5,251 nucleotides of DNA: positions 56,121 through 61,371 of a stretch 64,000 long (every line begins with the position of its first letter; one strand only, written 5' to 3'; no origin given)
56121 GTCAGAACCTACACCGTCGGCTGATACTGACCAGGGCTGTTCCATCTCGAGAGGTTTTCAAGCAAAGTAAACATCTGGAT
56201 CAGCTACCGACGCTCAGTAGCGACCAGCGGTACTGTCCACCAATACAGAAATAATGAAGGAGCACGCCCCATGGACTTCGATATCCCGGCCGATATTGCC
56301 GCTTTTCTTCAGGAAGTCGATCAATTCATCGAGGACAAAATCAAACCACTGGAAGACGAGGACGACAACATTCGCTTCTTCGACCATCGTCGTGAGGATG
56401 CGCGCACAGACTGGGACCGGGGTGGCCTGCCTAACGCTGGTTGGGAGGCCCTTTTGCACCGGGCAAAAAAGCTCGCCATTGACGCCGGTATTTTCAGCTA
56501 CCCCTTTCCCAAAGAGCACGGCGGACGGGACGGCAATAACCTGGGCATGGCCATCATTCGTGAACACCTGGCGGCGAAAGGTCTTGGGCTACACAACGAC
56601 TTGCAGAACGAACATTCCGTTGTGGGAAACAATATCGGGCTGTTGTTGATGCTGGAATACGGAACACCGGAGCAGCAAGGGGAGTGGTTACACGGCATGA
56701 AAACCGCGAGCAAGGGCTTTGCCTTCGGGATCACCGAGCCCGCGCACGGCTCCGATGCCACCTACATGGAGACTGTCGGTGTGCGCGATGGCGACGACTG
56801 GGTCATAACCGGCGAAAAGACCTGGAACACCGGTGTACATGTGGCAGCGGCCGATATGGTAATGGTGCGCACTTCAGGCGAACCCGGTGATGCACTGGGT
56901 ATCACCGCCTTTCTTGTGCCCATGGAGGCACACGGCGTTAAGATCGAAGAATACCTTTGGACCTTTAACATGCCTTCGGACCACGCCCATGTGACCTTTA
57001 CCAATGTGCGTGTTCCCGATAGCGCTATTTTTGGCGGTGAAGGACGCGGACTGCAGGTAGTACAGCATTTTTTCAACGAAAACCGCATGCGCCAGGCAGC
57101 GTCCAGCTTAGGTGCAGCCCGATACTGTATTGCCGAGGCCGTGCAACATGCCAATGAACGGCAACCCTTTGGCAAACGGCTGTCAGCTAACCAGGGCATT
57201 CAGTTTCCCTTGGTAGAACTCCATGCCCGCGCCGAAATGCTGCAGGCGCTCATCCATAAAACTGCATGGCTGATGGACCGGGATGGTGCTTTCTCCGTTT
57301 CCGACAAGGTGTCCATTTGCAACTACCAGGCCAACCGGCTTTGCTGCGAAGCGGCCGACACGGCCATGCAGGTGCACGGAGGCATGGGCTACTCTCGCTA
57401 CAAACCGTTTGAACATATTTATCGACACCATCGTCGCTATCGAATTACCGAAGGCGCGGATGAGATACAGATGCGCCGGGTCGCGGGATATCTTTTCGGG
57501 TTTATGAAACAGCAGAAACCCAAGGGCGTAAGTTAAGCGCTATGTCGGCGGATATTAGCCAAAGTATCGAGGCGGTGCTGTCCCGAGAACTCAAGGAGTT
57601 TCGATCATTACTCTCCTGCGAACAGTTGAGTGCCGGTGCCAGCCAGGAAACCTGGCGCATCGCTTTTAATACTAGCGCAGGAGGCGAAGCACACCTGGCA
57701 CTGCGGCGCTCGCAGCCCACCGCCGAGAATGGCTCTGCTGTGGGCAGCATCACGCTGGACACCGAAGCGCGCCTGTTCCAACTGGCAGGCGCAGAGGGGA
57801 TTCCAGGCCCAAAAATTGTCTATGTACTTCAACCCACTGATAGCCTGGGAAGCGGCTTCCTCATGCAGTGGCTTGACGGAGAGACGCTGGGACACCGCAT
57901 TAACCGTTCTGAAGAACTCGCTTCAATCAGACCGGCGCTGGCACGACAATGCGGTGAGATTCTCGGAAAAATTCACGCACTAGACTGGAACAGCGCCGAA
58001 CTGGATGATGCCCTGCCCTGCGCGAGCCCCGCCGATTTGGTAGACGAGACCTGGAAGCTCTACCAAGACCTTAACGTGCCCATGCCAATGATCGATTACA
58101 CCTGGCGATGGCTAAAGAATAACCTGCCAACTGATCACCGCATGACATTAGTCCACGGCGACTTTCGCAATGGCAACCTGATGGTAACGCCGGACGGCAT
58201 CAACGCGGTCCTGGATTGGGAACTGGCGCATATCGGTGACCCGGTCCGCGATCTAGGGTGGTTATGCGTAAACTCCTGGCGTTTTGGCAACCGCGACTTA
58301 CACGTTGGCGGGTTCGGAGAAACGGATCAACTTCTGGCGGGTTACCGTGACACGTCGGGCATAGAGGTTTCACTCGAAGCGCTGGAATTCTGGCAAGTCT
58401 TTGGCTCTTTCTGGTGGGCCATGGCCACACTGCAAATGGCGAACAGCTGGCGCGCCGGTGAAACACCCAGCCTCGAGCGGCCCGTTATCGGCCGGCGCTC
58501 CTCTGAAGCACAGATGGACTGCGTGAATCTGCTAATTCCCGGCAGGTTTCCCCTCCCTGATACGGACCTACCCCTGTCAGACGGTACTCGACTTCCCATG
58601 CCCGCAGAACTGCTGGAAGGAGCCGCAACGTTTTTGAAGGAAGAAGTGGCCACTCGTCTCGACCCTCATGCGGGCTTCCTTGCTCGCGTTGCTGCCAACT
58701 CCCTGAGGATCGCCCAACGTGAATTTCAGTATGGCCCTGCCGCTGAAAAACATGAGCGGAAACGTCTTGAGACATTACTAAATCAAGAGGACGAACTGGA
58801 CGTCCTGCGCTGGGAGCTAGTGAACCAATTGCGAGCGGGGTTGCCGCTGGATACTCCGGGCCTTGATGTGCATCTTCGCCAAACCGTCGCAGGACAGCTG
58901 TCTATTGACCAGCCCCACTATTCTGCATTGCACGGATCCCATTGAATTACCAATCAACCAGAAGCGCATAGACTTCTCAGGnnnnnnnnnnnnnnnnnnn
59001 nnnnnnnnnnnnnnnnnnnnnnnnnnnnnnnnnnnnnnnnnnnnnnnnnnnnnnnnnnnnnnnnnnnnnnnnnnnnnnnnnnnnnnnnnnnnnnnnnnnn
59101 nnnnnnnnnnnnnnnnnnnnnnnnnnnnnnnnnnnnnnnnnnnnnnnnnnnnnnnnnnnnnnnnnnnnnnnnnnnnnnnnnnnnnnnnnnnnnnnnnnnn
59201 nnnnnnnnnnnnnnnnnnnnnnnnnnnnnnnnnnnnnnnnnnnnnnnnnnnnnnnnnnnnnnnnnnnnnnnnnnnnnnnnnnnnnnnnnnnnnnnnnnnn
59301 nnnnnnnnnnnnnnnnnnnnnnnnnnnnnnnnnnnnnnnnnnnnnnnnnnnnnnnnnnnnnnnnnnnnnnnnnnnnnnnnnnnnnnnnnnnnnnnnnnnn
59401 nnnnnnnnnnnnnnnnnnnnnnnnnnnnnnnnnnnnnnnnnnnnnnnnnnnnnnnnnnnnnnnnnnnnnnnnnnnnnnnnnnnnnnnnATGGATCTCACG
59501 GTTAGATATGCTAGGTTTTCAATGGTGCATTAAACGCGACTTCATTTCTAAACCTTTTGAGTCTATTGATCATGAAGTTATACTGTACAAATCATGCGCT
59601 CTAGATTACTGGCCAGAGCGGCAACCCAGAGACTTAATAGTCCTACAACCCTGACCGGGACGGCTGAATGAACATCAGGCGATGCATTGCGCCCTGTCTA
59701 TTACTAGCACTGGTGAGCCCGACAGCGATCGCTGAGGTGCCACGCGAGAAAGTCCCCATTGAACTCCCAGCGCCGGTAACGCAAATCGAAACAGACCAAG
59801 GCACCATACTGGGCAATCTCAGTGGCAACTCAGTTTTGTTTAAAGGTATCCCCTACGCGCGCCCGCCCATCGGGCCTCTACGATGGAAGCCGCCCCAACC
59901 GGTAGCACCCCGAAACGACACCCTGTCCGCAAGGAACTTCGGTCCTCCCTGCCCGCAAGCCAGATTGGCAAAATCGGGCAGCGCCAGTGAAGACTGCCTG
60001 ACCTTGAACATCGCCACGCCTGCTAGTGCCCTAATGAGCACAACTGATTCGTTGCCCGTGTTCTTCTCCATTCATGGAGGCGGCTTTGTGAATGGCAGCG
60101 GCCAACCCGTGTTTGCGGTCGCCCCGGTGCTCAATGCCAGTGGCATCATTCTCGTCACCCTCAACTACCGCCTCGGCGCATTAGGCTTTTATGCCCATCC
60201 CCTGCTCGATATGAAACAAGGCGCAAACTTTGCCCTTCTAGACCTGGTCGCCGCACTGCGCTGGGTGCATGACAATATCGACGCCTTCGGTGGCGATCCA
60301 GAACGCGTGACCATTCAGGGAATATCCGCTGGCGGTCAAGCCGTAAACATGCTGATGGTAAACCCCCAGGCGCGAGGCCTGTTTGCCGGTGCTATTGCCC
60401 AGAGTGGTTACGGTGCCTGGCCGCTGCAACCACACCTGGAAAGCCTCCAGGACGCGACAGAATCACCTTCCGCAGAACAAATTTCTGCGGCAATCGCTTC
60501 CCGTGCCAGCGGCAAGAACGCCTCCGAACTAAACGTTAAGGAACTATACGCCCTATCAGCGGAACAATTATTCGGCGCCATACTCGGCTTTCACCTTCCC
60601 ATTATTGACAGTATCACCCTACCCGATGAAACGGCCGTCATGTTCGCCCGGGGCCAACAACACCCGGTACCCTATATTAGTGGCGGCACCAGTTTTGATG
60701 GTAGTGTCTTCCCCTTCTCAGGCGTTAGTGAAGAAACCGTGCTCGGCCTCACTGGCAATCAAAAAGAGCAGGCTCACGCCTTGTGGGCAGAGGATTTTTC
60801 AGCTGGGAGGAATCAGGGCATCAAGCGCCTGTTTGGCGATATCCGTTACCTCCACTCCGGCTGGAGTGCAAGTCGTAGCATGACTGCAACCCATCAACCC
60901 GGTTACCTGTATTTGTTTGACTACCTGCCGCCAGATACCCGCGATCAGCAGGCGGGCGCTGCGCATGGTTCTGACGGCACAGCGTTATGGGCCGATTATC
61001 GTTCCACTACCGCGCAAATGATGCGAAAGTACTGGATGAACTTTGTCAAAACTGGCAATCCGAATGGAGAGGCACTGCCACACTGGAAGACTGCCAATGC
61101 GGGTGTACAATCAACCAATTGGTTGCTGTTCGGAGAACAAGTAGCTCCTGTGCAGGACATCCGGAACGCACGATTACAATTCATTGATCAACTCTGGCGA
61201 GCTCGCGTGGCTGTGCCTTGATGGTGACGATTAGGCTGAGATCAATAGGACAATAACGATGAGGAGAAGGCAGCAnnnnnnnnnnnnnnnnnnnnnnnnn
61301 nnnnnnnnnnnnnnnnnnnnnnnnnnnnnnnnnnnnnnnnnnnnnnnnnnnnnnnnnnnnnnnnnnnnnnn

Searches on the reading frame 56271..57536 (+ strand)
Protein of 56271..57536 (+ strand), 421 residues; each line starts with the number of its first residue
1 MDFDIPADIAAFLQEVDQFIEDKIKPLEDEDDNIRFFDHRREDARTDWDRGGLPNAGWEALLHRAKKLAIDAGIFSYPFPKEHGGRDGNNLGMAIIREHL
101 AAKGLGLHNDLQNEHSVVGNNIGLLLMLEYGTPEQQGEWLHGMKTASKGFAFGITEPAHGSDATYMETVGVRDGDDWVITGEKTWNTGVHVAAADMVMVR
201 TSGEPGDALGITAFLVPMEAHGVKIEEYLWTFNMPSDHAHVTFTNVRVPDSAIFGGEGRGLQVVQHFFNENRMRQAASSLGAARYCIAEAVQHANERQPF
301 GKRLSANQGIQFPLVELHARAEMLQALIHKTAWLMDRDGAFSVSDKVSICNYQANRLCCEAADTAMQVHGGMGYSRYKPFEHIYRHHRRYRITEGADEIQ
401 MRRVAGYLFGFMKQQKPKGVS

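Call 43: search_protein_families(library=pfam, proteins=[window:56271-57536:+], max_evalue=0.00001)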
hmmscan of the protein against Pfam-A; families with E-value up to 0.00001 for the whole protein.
window:56271-57536:+ (421 aa): 4 families
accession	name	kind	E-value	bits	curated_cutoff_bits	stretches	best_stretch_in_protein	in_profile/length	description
PF00441.29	Acyl-CoA_dh_1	-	2.9e-42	144.8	22.4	1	258-405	1-146/150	Acyl-CoA dehydrogenase, C-terminal domain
PF02770.24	Acyl-CoA_dh_M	-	1.8e-17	63.7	33.3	1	151-246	1-97/97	Acyl-CoA dehydrogenase, middle domain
PF08028.16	Acyl-CoA_dh_2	-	9.8e-11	42.5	22.7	1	275-385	3-121/134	Acyl-CoA dehydrogenase, C-terminal domain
PF02771.21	Acyl-CoA_dh_N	-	4.4e-09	37.1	22.9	1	38-143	16-109/113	Acyl-CoA dehydrogenase, N-terminal domain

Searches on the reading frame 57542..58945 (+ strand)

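Call 43: search_protein_families(library=pfam, proteins=[window:57542-58945:+], max_evalue=0.00001)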
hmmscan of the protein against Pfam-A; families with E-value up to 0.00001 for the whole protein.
window:57542-58945:+ (467 aa): 2 families
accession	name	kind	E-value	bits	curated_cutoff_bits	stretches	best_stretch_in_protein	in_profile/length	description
PF01636.29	APH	-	1.1e-31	110.9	23.2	1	26-263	2-230/239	Phosphotransferase enzyme family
PF19802.4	DUF6285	-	4.2e-25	88.7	28.1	1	372-460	2-91/91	Domain of unknown function (DUF6285)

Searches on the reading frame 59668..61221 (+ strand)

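Call 43: search_protein_families(library=pfam, proteins=[window:59668-61221:+], max_evalue=0.00001)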
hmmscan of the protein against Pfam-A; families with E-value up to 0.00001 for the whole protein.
window:59668-61221:+ (517 aa): 4 families
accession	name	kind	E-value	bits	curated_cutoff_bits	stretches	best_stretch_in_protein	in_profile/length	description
PF00135.34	COesterase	-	4.2e-88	297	27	1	38-505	3-514/515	Carboxylesterase family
PF20434.5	BD-FAE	-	4.2e-09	36.7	26.8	1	125-232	9-109/215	BD-FAE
PF07859.19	Abhydrolase_3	-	3.8e-08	33.8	25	1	134-255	3-108/210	alpha/beta hydrolase fold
PF00326.27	Peptidase_S9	-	2.2e-06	27.8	22.6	1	153-252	8-102/213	Prolyl oligopeptidase family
